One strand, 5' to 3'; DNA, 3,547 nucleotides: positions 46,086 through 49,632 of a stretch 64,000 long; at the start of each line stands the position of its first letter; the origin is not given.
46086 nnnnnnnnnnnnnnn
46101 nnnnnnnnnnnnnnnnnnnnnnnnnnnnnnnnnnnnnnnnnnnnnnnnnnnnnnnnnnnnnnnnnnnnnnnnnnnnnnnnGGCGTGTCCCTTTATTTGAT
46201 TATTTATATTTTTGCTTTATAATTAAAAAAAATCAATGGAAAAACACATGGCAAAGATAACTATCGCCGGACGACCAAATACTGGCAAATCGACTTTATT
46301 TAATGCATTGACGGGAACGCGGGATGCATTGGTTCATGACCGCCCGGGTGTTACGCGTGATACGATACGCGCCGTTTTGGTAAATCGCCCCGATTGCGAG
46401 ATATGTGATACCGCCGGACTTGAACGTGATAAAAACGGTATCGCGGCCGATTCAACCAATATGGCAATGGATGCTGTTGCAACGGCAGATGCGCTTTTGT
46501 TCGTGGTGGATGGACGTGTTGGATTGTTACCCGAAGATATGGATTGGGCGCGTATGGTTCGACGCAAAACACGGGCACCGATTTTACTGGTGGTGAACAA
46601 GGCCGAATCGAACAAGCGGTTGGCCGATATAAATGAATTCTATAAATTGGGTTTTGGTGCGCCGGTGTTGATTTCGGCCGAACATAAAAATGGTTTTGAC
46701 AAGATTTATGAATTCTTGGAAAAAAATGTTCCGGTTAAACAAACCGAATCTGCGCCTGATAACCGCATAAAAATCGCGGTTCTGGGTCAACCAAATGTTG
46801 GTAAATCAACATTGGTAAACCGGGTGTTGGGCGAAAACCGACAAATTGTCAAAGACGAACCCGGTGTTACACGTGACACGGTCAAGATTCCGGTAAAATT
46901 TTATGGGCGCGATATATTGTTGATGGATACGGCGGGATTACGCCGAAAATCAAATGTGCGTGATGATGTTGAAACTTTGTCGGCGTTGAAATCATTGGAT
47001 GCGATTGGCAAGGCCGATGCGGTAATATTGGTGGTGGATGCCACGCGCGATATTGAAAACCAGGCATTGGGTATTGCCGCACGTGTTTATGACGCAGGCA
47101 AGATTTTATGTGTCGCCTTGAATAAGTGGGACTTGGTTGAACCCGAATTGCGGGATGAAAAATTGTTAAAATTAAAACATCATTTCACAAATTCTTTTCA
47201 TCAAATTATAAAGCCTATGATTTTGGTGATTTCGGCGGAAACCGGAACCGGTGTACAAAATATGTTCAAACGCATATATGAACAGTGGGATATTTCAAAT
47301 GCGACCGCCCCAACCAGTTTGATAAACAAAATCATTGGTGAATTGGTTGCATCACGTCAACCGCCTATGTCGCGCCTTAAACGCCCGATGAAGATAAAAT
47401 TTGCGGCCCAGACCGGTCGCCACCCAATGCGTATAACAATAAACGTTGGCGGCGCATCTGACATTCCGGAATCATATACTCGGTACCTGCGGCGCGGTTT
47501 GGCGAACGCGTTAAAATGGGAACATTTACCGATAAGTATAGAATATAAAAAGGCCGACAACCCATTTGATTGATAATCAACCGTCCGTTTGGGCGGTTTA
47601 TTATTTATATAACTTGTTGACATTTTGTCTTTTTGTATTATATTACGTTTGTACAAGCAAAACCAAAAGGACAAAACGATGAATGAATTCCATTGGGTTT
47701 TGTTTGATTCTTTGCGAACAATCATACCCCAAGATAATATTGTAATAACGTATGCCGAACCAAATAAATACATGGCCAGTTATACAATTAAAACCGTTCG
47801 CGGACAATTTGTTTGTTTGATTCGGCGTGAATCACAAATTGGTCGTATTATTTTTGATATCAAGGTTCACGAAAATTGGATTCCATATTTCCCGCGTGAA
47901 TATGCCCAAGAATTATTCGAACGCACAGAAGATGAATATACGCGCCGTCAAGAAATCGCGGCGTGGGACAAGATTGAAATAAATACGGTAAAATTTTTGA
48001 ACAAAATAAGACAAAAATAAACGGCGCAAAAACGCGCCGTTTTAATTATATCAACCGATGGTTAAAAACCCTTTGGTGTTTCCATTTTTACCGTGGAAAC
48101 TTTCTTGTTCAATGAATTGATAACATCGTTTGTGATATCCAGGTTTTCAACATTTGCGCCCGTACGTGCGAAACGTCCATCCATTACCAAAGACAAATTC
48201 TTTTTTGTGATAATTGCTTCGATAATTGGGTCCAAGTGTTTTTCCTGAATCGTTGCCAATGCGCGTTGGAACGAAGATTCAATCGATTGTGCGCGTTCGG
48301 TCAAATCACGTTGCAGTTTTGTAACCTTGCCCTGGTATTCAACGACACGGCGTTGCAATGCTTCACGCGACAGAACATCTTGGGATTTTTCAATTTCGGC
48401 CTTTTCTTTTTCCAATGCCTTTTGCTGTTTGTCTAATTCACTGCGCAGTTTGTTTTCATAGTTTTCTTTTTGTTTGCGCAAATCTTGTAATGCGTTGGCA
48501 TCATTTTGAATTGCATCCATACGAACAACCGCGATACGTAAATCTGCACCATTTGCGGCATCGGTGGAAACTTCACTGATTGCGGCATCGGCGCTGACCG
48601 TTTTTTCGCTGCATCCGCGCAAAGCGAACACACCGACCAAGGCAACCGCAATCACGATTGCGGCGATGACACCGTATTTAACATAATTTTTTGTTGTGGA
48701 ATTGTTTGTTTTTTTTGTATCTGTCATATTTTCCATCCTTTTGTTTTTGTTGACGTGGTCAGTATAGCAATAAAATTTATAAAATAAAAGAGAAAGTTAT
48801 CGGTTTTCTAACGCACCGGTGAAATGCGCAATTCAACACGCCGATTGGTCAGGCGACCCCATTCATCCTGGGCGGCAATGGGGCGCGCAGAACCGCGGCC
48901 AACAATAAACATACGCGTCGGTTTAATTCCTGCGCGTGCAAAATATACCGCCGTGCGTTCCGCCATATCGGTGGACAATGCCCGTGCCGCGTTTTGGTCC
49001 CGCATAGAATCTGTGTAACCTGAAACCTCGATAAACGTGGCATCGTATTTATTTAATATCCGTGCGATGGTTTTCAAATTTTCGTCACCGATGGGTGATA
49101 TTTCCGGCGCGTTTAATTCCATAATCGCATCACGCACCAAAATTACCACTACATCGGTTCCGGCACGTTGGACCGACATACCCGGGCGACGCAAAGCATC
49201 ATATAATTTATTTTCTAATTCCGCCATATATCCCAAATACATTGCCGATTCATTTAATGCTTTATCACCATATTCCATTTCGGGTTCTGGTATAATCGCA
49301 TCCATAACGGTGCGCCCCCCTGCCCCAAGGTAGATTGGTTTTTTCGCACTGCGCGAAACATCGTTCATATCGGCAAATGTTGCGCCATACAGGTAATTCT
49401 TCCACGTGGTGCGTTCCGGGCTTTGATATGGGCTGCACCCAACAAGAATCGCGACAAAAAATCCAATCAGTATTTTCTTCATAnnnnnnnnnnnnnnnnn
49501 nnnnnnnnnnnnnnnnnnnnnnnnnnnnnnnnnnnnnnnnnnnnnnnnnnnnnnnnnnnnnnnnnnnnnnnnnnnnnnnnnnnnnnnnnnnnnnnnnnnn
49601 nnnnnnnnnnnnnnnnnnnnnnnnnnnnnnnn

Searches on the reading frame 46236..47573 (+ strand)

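Call 75: search_protein_families(library=pfam, proteins=[window:46236-47573:+], max_evalue=0.00001)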
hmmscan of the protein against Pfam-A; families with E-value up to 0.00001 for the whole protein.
window:46236-47573:+ (445 aa): 12 families
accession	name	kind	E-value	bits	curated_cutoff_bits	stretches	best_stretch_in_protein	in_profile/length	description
PF01926.29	MMR_HSR1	-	3e-48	163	21.9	2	7-122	1-113/113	50S ribosome-binding GTPase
PF02421.24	FeoB_N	-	9.7e-25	87.3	27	2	179-345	2-154/156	Ferrous iron transport protein B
PF00009.33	GTP_EFTU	-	3e-16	60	26.5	1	178-349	4-184/188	Elongation factor Tu GTP binding domain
PF14714.11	KH_dom-like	-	1.1e-15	58.1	27.3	1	359-438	3-81/81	KH-domain-like of EngA bacterial GTPase enzymes, C-terminal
PF00350.29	Dynamin_N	-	6.2e-14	52.8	27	0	180-218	1-38/168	Dynamin family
PF03193.22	RsgA_GTPase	-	2e-09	38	30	0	112-214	52-146/174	RsgA GTPase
PF08477.19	Roc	-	3.2e-07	31.1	27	0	179-213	1-36/119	Ras of Complex, Roc, domain of DAPkinase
PF00448.28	SRP54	-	3.6e-06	27.2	22.7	0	223-299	82-151/196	SRP54-type protein, GTPase domain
PF00071.28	Ras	-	5.4e-06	26.5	21.6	0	179-349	1-158/162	Ras family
PF04548.22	AIG1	-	6.1e-06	26.1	27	0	179-274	2-97/212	AIG1 family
PF03308.22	MeaB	-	7.3e-06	25.6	23.1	0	277-357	162-241/273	Methylmalonyl Co-A mutase-associated GTPase MeaB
PF13238.12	AAA_18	-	1e-05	26.5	29.4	0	8-131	1-110/128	AAA domain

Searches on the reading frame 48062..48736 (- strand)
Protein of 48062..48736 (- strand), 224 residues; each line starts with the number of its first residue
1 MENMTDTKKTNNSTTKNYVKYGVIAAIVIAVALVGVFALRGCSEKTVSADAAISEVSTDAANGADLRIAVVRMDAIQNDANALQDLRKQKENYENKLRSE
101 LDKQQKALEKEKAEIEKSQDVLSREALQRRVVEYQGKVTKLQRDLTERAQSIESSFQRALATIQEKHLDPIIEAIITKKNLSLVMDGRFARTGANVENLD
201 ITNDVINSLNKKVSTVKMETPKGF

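Call 75: search_protein_families(library=pfam, proteins=[window:48062-48736:-], max_evalue=0.00001)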
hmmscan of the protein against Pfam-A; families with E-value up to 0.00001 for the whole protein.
window:48062-48736:- (224 aa): 1 family
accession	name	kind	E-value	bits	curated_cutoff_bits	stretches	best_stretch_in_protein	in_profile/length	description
PF03938.19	OmpH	-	7.3e-17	62.3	32.4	1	67-209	1-141/141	Outer membrane protein (OmpH-like)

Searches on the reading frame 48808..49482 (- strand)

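Call 75: search_protein_families(library=pfam, proteins=[window:48808-49482:-], max_evalue=0.00001)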
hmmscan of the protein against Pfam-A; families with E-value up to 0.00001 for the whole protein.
window:48808-49482:- (224 aa): 1 family
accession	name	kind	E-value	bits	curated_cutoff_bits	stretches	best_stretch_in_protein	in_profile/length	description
PF00691.25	OmpA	-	3.4e-12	47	27.2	1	125-209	6-92/98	OmpA family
